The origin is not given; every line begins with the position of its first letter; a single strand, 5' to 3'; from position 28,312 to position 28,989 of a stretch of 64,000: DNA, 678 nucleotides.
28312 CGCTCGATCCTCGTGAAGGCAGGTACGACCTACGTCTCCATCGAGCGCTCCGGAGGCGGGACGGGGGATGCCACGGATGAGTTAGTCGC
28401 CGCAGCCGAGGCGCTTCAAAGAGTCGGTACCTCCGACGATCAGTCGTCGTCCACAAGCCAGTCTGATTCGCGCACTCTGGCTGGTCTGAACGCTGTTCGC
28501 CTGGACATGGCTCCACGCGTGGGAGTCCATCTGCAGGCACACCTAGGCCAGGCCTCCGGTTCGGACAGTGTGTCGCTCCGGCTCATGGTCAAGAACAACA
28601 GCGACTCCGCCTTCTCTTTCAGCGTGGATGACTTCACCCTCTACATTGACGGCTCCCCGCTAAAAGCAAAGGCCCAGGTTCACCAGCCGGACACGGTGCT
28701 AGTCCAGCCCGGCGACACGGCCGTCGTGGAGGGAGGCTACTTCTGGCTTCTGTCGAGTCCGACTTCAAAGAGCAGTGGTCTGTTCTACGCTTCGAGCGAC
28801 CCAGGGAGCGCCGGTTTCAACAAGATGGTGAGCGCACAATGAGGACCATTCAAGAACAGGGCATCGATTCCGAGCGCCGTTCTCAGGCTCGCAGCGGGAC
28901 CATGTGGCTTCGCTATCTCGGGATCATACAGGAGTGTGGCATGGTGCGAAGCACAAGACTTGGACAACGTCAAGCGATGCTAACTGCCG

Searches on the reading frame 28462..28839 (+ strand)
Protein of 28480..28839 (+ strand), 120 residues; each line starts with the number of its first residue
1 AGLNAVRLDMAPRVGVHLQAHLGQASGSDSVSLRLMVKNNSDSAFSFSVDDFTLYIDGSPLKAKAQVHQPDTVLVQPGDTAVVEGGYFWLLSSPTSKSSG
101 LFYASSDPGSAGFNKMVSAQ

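Call 22: search_protein_families(library=pfam, proteins=[window:28480-28839:+], max_evalue=5)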
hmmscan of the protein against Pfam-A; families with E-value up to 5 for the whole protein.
window:28480-28839:+ (120 aa): 1 family
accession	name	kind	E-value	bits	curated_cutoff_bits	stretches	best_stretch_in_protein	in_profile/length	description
PF14016.12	DUF4232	-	0.045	14.4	27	1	18-83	6-75/129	Domain of unknown function (DUF4232)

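Call 52: search_protein_representatives(alignment_id=A4)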
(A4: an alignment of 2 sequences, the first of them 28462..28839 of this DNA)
Query: 2 sequences, 133 profile positions. Proteins with E-value up to 0.001 (for the whole library): 51; up to 1e-10: 36; up to 1e-30: 5. The best 51 are listed.
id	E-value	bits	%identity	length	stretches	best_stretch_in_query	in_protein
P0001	1.2e-61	222.7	-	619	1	4-133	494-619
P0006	4.2e-34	133.5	-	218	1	1-129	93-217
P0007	4.7e-34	133.4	-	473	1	5-125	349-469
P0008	1.6e-32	128.4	-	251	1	1-125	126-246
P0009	5.7e-31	123.4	-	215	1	2-115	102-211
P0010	1.3e-29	119.0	-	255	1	2-114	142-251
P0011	3.4e-26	108.0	-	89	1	42-132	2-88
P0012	3.8e-26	107.8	-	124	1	11-131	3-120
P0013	1.1e-22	96.6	-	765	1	1-113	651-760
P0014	1.6e-22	96.1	-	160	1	2-113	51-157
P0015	2.1e-22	95.7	-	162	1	9-131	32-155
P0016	9.1e-22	93.6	-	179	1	11-125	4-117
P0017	3.0e-20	88.7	-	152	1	9-125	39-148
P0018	4.3e-20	88.2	-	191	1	8-128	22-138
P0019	1.9e-19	86.1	-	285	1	10-127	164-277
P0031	2.4e-16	76.1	-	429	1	6-129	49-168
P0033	1.1e-14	70.7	-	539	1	6-119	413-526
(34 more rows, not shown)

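Call 58: search_protein_families(library=pfam, alignment_id=A6, max_evalue=1)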
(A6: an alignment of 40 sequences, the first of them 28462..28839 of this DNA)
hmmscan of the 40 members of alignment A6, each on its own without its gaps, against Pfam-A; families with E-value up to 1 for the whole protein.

A. member 1, window:28462-28839:+ (126 aa): 1 family
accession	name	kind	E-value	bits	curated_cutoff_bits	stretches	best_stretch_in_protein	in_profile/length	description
PF14016.12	DUF4232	-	0.048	14.3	27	1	24-89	6-75/129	Domain of unknown function (DUF4232)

B. families by the number of members that match (of 40 scanned): 18 families
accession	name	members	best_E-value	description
PF16392.11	DUF5001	9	5.7e-05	Ig-like domain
PF11611.13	DUF4352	6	0.0074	Domain of unknown function (DUF4352)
PF03168.19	LEA_2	5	4.8e-05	Late embryogenesis abundant protein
PF11355.13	DUF3157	4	0.0011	Protein of unknown function (DUF3157)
PF09544.15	DUF2381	1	0.02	Protein of unknown function (DUF2381)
PF24421.1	Ig_J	1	0.041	Tip attachment protein J, Ig-like domain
PF01828.24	Peptidase_A4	1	0.046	Peptidase A4 family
PF14016.12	DUF4232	1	0.048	Domain of unknown function (DUF4232)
PF13385.13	Laminin_G_3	1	0.048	Concanavalin A-like lectin/glucanases superfamily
PF11534.13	HTHP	1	0.056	Hexameric tyrosine-coordinated heme protein (HTHP)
PF11373.13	DUF3175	1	0.092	Protein of unknown function (DUF3175)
PF20244.3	DUF6599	1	0.098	Family of unknown function (DUF6599)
PF25458.1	INTS4_C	1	0.11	Integrator subunit 4 family C-terminal Ig-like domain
PF10554.14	Phage_ASH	1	0.14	Ash protein family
PF00491.26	Arginase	1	0.18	Arginase family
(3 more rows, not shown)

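Call 62: predict_structure(alignment_id=A6)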
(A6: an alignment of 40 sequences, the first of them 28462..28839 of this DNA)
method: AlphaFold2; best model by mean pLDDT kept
length: 126 residues; sequences in the alignment: 40
mean_pLDDT: 95.4   pTM: 0.88
mean pLDDT of the five models: 95.4, 95.2, 94.9, 94.7, 94.6
residues with pLDDT >= 90: 113; 70-90: 10; 50-70: 3; < 50: 0
segments of 3 or more residues with pLDDT < 50: none
pLDDT, mean of each block of 10 residues (from residue 1): 80 98 98 93 98 98 97 96 98 94 96 97 96
secondary structure, 60 per line:
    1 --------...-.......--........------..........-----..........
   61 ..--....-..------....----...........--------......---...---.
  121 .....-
elements in order: E13-19 E22-29 E36-45 E51-54 E58-62 E65-68 E78-81 E86-96 E105-110 E120-125

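Call 73: find_encoding_contigs(protein=P0007, flank=8000, max_places=3)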
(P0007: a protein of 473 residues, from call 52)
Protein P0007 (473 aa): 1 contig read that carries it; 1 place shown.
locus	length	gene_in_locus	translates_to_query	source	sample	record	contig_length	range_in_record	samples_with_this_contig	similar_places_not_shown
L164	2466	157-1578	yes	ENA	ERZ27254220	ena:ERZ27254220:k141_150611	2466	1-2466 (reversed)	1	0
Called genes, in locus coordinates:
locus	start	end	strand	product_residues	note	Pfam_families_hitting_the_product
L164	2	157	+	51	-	?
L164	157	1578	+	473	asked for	-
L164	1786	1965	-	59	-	-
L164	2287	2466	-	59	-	?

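Call 74: find_encoding_contigs(protein=P0013, flank=8000, max_places=3)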
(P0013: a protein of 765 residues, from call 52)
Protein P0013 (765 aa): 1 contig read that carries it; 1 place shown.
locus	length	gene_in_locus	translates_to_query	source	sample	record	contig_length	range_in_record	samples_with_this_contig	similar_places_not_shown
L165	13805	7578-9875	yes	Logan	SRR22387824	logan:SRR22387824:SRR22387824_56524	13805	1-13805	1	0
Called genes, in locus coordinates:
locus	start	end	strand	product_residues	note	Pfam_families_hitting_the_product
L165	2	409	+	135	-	?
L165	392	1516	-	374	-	PF07730:HisKA_3, PF02518:HATPase_c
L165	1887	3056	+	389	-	PF03480:DctP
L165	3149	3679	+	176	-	PF04290:DctQ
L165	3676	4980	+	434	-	PF06808:DctM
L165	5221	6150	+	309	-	PF01210:NAD_Gly3P_dh_N (weak), PF02558:ApbA, PF08546:ApbA_C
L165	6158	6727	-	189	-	-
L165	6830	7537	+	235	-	-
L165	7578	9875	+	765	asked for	PF00395:SLH (faint)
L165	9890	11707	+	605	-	PF00395:SLH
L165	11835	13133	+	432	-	PF07690:MFS_1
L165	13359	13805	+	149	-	?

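Call 98: fold_search(model_id=the predicted structure, library=pdb)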
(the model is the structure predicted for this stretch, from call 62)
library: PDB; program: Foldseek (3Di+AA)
matches with E <= 10: 984; with E <= 0.001: 4
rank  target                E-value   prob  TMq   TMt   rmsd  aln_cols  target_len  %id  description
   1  9qpq_H                5.0e-04  1.00  0.50  0.29   5.3       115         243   16  The structure of the COPI leaf bound to GOLPH3 (released 2025-10-22)
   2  3zk0                  5.3e-04  1.00  0.49  0.52   8.1       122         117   15  The crystal structure of a Cu(I) metallochaperone from Streptomyces lividans in its apo form (released 2014-01-29)
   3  4eae_A                6.6e-04  1.00  0.58  0.42   6.8       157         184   13  The crystal structure of a functionally unknown protein from Listeria monocytogenes EGD-e (released 2012-04-04)
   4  4r4g                  9.3e-04  1.00  0.50  0.22   4.6       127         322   15  Crystal structure of a putative lipoprotein (ycdA) from Bacillus subtilis subsp. subtilis str. 168 at 2.62 A resolution (released 2014-09-17)
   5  3cfu_B                1.1e-03  1.00  0.61  0.57   5.5       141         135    9  Crystal structure of the yjhA protein from Bacillus subtilis. Northeast Structural Genomics Consortium target SR562 (released 2008-03-18)
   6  3zja                  1.2e-03  1.00  0.47  0.51   8.0       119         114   14  The crystal structure of a Cu(I) metallochaperone from Streptomyces lividans (released 2014-01-29)
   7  3isy                  1.4e-03  0.99  0.41  0.43   8.5       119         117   13  Crystal structure of an intracellular proteinase inhibitor (ipi, bsu11130) from bacillus subtilis at 2.61 A resolution (released 2009-09-15)
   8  3cfu_A                2.6e-03  1.00  0.57  0.51   6.2       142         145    9  Crystal structure of the yjhA protein from Bacillus subtilis. Northeast Structural Genomics Consortium target SR562 (released 2008-03-18)
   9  2x3b_A                2.6e-03  1.00  0.44  0.22   6.2       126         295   16  AsaP1 inactive mutant E294A, an extracellular toxic zinc metalloendopeptidase (released 2011-02-02)
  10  6p1e_B                3.0e-03  1.00  0.57  0.59   3.8       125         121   14  Cu-bound PmoF1 PCuAC domain (dimer) (released 2019-09-25)
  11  2x3a                  3.2e-03  1.00  0.46  0.24   5.8       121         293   16  AsaP1 inactive mutant E294Q, an extracellular toxic zinc metalloendopeptidase (released 2011-02-02)
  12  4eae_B                3.6e-03  1.00  0.58  0.41   6.8       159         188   13  The crystal structure of a functionally unknown protein from Listeria monocytogenes EGD-e (released 2012-04-04)
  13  1w80_A                4.5e-03  0.99  0.39  0.23   6.7       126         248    9  Crystal structure of the alpha-adaptin appendage domain, from the AP2 adaptor complex, bound to 2 peptides from Synapt (released 2004-10-27)
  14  6p1f                  5.1e-03  1.00  0.49  0.50   6.8       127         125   12  apo PmoF2 PCuAC domain (released 2019-09-25)
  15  2x3c                  5.4e-03  0.99  0.43  0.22   6.3       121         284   18  AsaP1 inactive mutant E294Q, an extracellular toxic zinc metalloendopeptidase (released 2011-02-02)
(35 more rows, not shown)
